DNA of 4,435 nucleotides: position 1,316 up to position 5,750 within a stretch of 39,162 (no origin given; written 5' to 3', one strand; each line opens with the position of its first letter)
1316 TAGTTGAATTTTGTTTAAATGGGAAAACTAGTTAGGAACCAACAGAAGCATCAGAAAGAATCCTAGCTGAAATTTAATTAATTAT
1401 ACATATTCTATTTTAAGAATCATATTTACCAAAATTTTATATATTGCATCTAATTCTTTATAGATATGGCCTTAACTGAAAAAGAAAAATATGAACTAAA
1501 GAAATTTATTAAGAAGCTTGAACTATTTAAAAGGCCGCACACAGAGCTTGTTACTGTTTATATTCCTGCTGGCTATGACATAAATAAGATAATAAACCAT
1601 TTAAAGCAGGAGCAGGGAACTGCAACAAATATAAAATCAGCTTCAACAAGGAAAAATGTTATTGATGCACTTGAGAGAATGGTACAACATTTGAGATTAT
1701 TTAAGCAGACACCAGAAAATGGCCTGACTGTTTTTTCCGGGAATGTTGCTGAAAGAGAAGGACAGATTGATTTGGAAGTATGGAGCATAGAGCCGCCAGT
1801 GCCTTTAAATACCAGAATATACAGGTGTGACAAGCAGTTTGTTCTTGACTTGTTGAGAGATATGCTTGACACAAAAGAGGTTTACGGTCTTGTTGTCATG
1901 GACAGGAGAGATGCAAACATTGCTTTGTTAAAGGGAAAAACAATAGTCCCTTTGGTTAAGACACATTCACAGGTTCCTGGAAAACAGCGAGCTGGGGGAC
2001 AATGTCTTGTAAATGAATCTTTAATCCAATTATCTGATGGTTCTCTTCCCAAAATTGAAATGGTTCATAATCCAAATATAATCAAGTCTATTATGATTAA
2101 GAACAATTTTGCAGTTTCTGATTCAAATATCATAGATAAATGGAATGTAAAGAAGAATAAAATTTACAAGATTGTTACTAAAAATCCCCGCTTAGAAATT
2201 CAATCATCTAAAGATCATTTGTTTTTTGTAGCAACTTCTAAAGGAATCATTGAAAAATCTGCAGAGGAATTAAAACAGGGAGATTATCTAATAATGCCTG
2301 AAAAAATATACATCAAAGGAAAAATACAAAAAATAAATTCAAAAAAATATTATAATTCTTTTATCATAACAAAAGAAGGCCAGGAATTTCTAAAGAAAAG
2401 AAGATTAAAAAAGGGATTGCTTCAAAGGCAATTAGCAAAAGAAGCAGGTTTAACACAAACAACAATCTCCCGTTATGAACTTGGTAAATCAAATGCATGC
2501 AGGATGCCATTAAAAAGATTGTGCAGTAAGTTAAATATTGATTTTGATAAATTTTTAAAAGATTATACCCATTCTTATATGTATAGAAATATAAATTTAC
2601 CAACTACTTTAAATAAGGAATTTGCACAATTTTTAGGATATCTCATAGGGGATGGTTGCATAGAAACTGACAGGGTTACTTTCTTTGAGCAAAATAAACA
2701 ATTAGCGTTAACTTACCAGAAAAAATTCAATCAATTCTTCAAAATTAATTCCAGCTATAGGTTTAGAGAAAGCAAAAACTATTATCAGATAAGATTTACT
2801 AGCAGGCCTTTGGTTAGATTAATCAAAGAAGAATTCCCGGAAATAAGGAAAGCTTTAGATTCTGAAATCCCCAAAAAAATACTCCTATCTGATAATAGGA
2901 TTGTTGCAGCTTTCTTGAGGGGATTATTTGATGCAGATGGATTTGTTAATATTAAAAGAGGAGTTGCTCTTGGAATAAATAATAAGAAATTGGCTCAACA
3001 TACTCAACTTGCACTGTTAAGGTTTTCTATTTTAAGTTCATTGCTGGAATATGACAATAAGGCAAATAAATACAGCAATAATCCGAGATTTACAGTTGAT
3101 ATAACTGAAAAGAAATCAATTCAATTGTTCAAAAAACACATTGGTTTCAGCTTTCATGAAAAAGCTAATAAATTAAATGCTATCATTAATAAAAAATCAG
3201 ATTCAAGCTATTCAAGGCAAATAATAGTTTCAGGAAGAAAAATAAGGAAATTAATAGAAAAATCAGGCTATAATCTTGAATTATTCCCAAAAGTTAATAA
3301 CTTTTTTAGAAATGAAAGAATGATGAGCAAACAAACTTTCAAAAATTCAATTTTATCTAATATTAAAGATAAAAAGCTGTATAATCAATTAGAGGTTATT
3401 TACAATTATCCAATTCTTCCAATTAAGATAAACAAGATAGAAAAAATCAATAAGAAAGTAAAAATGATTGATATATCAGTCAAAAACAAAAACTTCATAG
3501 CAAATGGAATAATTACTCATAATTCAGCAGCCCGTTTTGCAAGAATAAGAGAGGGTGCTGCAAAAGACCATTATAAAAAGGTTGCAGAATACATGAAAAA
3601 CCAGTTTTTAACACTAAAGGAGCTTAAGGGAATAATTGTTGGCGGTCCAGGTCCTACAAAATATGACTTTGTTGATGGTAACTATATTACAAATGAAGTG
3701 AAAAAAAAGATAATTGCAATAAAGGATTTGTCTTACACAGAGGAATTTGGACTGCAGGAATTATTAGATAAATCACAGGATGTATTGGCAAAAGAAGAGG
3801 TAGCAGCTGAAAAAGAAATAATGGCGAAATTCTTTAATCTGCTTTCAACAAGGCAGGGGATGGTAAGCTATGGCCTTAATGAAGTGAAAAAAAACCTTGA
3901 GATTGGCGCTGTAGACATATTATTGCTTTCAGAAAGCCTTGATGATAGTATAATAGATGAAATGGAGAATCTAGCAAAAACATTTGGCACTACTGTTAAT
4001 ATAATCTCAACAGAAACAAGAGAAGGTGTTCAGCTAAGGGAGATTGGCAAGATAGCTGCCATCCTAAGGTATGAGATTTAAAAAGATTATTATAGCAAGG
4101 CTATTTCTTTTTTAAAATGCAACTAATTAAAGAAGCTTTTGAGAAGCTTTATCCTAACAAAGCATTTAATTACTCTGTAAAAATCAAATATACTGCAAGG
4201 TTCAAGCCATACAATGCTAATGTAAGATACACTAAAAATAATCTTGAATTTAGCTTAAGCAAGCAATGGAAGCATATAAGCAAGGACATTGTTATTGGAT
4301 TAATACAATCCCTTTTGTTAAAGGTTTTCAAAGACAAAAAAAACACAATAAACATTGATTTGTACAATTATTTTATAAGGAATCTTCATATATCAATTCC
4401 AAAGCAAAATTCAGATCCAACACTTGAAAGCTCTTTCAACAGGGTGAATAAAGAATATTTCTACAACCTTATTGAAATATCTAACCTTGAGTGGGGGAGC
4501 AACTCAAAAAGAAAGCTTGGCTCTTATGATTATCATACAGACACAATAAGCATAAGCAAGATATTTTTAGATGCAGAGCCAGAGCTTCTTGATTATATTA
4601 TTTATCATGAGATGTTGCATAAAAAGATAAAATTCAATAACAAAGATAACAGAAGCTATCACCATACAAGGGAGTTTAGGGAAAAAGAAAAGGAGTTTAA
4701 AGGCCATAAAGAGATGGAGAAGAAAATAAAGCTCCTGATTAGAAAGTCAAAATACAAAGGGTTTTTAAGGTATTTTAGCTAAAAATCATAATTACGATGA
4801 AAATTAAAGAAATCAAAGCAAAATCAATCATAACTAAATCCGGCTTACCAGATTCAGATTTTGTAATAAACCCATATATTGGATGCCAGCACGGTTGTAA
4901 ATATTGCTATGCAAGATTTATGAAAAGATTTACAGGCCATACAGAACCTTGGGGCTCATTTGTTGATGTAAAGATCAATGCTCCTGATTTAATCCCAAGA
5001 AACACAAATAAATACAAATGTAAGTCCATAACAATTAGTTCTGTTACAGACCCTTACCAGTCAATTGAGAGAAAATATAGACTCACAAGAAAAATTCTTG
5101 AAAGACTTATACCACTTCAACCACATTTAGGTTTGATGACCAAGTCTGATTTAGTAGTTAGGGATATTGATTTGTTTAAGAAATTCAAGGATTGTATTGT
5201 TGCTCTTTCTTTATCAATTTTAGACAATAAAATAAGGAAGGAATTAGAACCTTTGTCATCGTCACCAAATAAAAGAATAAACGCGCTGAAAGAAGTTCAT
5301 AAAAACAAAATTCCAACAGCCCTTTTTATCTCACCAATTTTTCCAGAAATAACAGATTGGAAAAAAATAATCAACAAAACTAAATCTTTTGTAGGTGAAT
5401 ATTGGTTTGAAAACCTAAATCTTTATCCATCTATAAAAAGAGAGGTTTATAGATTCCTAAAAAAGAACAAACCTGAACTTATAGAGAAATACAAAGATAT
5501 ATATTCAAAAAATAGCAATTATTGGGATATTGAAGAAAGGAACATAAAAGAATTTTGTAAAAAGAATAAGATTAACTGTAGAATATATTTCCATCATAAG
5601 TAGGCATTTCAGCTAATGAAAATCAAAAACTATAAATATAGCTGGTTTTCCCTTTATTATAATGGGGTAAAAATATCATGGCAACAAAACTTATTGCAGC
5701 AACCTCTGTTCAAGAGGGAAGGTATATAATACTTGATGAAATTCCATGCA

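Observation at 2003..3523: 507-aa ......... intein splits the sole class-I release factor exactly after its catalytic GGQ motif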

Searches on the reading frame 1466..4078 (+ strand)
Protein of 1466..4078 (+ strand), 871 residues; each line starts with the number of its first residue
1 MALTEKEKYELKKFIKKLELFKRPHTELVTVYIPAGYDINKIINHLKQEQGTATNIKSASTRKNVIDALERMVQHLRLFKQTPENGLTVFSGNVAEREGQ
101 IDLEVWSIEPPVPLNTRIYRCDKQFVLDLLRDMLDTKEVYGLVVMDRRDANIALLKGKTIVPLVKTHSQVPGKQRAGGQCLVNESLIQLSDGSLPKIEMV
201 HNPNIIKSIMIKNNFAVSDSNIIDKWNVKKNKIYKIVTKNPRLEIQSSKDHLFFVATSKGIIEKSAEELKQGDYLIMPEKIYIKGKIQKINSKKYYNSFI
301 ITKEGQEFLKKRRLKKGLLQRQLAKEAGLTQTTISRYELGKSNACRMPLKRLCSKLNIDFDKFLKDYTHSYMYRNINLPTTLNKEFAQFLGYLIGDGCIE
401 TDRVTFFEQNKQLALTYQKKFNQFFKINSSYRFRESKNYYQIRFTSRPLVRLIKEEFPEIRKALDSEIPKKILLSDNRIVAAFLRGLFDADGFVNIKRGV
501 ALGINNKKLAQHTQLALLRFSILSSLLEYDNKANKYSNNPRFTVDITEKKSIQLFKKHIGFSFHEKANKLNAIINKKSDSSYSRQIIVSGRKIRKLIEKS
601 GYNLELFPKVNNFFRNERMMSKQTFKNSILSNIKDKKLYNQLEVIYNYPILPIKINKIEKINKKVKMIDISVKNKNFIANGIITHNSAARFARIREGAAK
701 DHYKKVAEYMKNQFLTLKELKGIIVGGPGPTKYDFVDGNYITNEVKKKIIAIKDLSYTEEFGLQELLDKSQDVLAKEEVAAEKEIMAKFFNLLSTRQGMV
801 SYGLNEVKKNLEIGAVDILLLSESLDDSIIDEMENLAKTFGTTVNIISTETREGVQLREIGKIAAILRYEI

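Call 4: search_protein_families(library=pfam, proteins=[window:1466-4078:+], max_evalue=0.1)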
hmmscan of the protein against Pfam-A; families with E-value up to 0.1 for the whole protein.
window:1466-4078:+ (871 aa): 14 families
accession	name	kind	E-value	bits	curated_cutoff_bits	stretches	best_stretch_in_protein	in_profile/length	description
PF03464.20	eRF1_2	-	3.4e-34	118.5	27.1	2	686-775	41-132/133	eRF1 domain 2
PF14890.11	Intein_splicing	-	5.2e-20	72.3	35.8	1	213-686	29-155/155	Intein splicing domain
PF03465.20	eRF1_3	-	1.2e-19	71.2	25.8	1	780-871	2-106/106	eRF1 domain 3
PF14528.11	LAGLIDADG_3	-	2.3e-16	60.3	22.5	2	480-560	3-82/82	LAGLIDADG-like domain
PF03463.20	eRF1_1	-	8.6e-15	55.3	23.8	1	13-134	2-123/123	eRF1 domain 1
PF01381.28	HTH_3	-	3.7e-11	43.3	23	1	309-363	1-55/55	Helix-turn-helix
PF12844.13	HTH_19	-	2.2e-06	27.9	30.2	1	307-365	2-60/64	Helix-turn-helix domain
PF13560.12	HTH_31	-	9e-06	26.3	27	1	308-353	5-51/64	Helix-turn-helix domain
PF18859.6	acVLRF1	-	2.9e-05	24.7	27.1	1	687-727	43-81/130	Actinobacteria/chloroflexi VLRF1 release factor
PF18854.6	baeRF_family10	-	4.6e-05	24.2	27.1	1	685-729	58-101/143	Bacterial archaeo-eukaryotic release factor family 10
PF13443.12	HTH_26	-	0.00034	21.2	22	1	309-361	2-55/63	Cro/C1-type HTH DNA-binding domain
PF01248.31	Ribosomal_L7Ae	-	0.0071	16.5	22.1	1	795-851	11-66/95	Ribosomal protein L7Ae/L30e/S12e/Gadd45 family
PF22495.2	HTH_92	-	0.019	14.7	27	1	311-341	2-32/45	RsaL-like HTH domain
PF13412.12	HTH_24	-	0.094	12.7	21.9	0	318-337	18-37/48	Winged helix-turn-helix DNA-binding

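Call 5: find_homologous_proteins(query=window:1466-4078:+, max_evalue=1e-10)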
Query window:1466-4078:+ (871 aa): 731 proteins with E <= 1e-10 among 8000 candidates; the best 120 are listed.
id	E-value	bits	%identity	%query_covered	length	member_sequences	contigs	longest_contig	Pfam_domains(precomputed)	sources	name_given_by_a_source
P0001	0.0e+0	1904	100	100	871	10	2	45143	PF03465.21,PF03464.21,PF12844.14,PF01381.29,PF14528.12,PF13560.13,PF14890.12,PF03463.21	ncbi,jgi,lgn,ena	-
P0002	0.0e+0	1822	95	100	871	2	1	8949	PF03465.21,PF03464.21,PF12844.14,PF01381.29,PF14528.12,PF14890.12,PF03463.21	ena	-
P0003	0.0e+0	1811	94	100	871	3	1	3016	PF03465.21,PF03464.21,PF12844.14,PF01381.29,PF14528.12,PF13560.13,PF14890.12,PF03463.21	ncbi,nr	ncbi:MAG: helix-turn-helix domain-containing protein [Nanoarchaeota archaeon]|nr:helix-turn-helix do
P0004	0.0e+0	1415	72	100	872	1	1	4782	PF03465.21,PF03464.21,PF12844.14,PF18854.7,PF01381.29,PF14528.12,PF18859.7,PF14890.12,PF03463.21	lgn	-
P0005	0.0e+0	1403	72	100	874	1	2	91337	PF03465.21,PF03464.21,PF18854.7,PF01381.29,PF14528.12,PF18859.7,PF13560.13,PF14890.12,PF03463.21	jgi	-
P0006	0.0e+0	1386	72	100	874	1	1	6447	PF03465.21,PF03464.21,PF01381.29,PF14528.12,PF13560.13,PF14890.12,PF03463.21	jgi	jgi:peptide subunit release factor 1 (eRF1)/intein/homing endonuclease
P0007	0.0e+0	1374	70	100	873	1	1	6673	PF03465.21,PF03464.21,PF12844.14,PF18854.7,PF01381.29,PF14528.12,PF18859.7,PF14890.12,PF03463.21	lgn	-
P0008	0.0e+0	1354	70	100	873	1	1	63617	PF03465.21,PF03464.21,PF12844.14,PF18854.7,PF01381.29,PF14528.12,PF18859.7,PF13443.13,PF14890.12,PF03463.21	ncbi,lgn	-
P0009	0.0e+0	1341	69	100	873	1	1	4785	PF03465.21,PF03464.21,PF12844.14,PF01381.29,PF14528.12,PF13560.13,PF13443.13,PF14890.12,PF03463.21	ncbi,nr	ncbi:MAG: helix-turn-helix domain-containing protein [Nanoarchaeota archaeon]|nr:helix-turn-helix do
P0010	0.0e+0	1341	69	100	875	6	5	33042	PF03465.21,PF03464.21,PF01381.29,PF14528.12,PF13560.13,PF14890.12,PF03463.21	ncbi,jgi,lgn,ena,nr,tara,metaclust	ncbi:MAG: LAGLIDADG family homing endonuclease [Candidatus Woesearchaeota archaeon]|jgi:peptide subu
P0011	0.0e+0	1339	69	100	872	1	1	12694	PF03465.21,PF03464.21,PF12844.14,PF18854.7,PF01381.29,PF14528.12,PF13560.13,PF14890.12,PF03463.21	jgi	jgi:peptide subunit release factor 1 (eRF1)/transcriptional regulator with XRE-family HTH domain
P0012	0.0e+0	1338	68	100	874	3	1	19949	PF03465.21,PF03464.21,PF01381.29,PF14528.12,PF14890.12,PF03463.21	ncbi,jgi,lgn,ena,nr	ncbi:MAG: helix-turn-helix domain-containing protein [Nanoarchaeota archaeon]|nr:helix-turn-helix do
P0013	0.0e+0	1327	69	100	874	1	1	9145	PF03465.21,PF03464.21,PF18854.7,PF01381.29,PF14528.12,PF14890.12,PF03463.21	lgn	-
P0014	0.0e+0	1325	69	100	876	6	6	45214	PF03465.21,PF03464.21,PF12844.14,PF01381.29,PF14528.12,PF14890.12,PF03463.21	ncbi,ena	-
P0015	0.0e+0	1325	69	100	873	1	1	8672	PF03465.21,PF03464.21,PF12844.14,PF01381.29,PF14528.12,PF14890.12,PF03463.21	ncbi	-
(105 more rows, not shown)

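Call 19: find_encoding_contigs(protein=P0002, flank=6000, max_places=2)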
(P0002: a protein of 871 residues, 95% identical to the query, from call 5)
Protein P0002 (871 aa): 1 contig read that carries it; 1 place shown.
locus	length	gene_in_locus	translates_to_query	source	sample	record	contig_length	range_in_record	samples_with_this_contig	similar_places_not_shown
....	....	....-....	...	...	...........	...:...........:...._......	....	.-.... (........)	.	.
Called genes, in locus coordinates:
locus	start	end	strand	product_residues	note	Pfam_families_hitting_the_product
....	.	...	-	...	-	?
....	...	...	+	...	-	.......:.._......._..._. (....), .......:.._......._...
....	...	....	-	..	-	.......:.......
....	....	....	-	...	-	-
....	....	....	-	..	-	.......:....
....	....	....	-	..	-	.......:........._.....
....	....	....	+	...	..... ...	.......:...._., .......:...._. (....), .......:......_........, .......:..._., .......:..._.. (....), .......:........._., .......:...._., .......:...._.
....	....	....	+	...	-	-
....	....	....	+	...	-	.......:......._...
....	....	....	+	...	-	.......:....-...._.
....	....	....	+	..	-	-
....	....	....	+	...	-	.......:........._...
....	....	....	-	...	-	-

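Call 20: find_encoding_contigs(protein=P0001, flank=10000, max_places=4)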
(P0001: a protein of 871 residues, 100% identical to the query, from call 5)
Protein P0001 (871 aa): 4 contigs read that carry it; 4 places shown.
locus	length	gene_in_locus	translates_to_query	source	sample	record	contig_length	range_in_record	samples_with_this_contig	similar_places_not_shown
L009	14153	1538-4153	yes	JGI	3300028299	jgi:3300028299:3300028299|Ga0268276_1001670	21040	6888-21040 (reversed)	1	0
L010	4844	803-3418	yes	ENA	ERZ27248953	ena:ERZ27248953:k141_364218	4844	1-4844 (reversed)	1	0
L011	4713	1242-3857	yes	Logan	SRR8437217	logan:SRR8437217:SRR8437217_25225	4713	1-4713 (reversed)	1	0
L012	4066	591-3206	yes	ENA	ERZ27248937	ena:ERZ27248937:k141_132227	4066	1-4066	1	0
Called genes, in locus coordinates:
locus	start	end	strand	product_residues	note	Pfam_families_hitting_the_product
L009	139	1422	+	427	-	-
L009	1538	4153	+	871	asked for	PF03463:eRF1_1, PF03464:eRF1_2, PF14890:Intein_splicing, PF01381:HTH_3, PF12844:HTH_19 (weak), PF14528:LAGLIDADG_3, PF03464:eRF1_2, PF03465:eRF1_3, +1 more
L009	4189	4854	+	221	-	-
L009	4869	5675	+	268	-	PF04055:Radical_SAM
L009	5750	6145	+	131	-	PF21485:IF5A-like_N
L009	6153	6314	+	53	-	-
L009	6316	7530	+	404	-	PF02163:Peptidase_M50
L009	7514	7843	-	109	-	-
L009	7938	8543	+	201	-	PF00702:Hydrolase, PF13419:HAD_2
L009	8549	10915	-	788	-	PF01326:PPDK_N, PF00391:PEP-utilizers, PF02896:PEP-utilizers_C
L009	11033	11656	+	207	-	PF01135:PCMT, PF00398:RrnaAD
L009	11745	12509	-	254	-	PF01791:DeoC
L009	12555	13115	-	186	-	PF02525:Flavodoxin_2, PF03358:FMN_red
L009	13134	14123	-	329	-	PF00294:PfkB, PF08543:Phos_pyr_kin (weak)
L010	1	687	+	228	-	?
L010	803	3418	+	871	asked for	PF03463:eRF1_1, PF03464:eRF1_2, PF14890:Intein_splicing, PF01381:HTH_3, PF12844:HTH_19 (weak), PF14528:LAGLIDADG_3, PF03464:eRF1_2, PF03465:eRF1_3, +1 more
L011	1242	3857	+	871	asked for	PF03463:eRF1_1, PF03464:eRF1_2, PF14890:Intein_splicing, PF01381:HTH_3, PF12844:HTH_19 (weak), PF14528:LAGLIDADG_3, PF03464:eRF1_2, PF03465:eRF1_3, +1 more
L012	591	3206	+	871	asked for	PF03463:eRF1_1, PF03464:eRF1_2, PF14890:Intein_splicing, PF01381:HTH_3, PF12844:HTH_19 (weak), PF14528:LAGLIDADG_3, PF03464:eRF1_2, PF03465:eRF1_3, +1 more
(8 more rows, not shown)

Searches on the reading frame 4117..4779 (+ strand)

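Call 40: search_protein_families(library=pfam, proteins=[window:4117-4779:+], max_evalue=0.001)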
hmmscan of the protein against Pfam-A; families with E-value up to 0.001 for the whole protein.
window:4117-4779:+ (221 aa): 1 family
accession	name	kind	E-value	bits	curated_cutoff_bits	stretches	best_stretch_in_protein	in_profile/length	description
PF01863.23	YgjP-like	-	0.00022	21.7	26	1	129-170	138-178/207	YgjP-like, metallopeptidase domain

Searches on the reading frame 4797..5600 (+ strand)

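Call 40: search_protein_families(library=pfam, proteins=[window:4797-5600:+], max_evalue=0.001)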
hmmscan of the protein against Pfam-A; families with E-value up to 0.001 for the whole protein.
window:4797-5600:+ (268 aa): 2 families
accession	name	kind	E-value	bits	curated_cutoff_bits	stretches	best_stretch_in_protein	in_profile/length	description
PF04055.27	Radical_SAM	-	1.3e-13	51.9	29.5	1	24-188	1-157/166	Radical SAM superfamily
PF20903.3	SPL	-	0.00084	18.8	27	0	16-191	73-242/338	Spore photoproduct lyase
